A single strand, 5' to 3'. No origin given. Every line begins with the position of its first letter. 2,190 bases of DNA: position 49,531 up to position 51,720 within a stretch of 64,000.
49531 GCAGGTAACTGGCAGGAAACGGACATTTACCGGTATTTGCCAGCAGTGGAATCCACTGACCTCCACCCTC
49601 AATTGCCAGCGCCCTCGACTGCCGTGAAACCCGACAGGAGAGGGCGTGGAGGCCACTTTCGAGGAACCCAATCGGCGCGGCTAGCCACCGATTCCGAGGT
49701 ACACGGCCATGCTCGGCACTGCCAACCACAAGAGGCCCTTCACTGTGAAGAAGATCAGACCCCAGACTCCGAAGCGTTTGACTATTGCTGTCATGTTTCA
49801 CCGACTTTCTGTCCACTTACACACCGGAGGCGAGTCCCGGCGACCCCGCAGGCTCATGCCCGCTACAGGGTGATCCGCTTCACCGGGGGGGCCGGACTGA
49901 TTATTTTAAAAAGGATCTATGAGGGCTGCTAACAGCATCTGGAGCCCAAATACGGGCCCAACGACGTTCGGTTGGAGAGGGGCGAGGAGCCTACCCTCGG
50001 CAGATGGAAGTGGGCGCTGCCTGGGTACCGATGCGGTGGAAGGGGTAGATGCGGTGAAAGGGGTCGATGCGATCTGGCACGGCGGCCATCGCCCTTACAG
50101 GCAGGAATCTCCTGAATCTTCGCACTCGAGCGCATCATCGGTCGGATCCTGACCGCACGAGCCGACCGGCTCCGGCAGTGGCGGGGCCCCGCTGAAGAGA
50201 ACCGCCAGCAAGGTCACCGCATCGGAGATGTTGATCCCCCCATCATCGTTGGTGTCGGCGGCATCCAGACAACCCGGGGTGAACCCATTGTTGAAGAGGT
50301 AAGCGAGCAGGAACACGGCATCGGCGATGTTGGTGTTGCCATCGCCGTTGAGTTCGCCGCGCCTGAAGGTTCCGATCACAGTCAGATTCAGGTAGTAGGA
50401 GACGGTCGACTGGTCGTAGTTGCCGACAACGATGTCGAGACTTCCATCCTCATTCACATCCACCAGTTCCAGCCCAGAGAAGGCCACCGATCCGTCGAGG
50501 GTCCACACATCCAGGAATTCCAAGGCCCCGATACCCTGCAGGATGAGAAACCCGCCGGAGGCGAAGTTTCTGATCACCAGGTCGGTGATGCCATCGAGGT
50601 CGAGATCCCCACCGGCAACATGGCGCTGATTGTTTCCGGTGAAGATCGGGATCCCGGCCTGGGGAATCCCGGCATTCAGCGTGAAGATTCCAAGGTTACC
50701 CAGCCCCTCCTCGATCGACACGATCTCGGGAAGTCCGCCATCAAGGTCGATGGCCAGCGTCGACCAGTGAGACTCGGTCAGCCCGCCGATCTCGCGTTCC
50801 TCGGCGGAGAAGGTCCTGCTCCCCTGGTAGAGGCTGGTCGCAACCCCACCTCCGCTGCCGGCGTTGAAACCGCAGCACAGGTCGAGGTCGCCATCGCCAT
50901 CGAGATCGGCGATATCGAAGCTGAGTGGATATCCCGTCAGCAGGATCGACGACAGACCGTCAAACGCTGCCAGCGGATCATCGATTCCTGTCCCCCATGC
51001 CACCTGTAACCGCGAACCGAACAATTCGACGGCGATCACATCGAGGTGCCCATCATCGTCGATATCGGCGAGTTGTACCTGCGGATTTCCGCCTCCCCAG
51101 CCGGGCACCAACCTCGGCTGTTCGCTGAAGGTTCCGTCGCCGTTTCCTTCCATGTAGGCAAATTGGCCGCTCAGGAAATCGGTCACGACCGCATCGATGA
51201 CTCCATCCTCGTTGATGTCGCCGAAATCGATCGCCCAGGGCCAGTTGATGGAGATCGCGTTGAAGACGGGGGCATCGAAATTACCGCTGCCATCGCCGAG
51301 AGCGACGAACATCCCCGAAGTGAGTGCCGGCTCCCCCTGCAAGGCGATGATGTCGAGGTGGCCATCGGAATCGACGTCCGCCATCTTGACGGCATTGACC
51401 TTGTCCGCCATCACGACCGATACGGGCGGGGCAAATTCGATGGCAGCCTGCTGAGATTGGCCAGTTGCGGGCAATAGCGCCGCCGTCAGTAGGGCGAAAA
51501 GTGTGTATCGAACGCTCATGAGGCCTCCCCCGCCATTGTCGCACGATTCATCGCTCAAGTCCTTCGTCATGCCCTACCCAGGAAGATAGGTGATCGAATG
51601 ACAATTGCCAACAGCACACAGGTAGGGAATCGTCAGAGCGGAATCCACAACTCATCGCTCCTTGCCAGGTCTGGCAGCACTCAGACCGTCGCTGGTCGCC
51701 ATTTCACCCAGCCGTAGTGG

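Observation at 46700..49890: Heme oxygenase operon with an unusual DUF+NTF2-like partner, a hemerythrin, a leader micro-ORF and two copies of a conserved hairpin element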

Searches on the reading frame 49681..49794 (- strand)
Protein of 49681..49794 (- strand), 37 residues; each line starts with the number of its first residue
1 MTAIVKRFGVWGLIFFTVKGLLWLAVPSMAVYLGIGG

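Call 7: search_protein_families(library=pfam, proteins=[window:49681-49794:-], max_evalue=0.01)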
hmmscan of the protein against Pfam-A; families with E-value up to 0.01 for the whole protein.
window:49681-49794:- (37 aa): 0 families

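Call 44: search_protein_families(library=ncbifam, proteins=[window:49681-49794:-], max_evalue=1)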
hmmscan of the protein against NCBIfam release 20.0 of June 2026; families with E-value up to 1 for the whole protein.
window:49681-49794:- (37 aa): 1 family
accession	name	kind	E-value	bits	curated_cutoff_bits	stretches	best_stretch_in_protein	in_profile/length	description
NF040963.1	MamI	equivalog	0.19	11.6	80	1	8-35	13-42/69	magnetosome protein MamI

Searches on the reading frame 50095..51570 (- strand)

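Call 7: search_protein_families(library=pfam, proteins=[window:50095-51570:-], max_evalue=0.01)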
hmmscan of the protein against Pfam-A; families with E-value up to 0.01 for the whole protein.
window:50095-51570:- (491 aa): 4 families
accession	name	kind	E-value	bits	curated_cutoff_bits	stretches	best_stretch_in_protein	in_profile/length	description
PF13517.12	FG-GAP_3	-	3.9e-26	91.8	26.9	5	65-129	1-61/61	FG-GAP-like repeat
PF01839.29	FG-GAP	-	2.4e-06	27.7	22.1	0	318-335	5-22/37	FG-GAP repeat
PF00404.24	Dockerin_1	-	8.5e-05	23.1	22.9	1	407-454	4-52/57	Dockerin type I domain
PF16743.10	PliI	-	0.0048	17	27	0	355-385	52-80/123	Periplasmic lysozyme inhibitor of I-type lysozyme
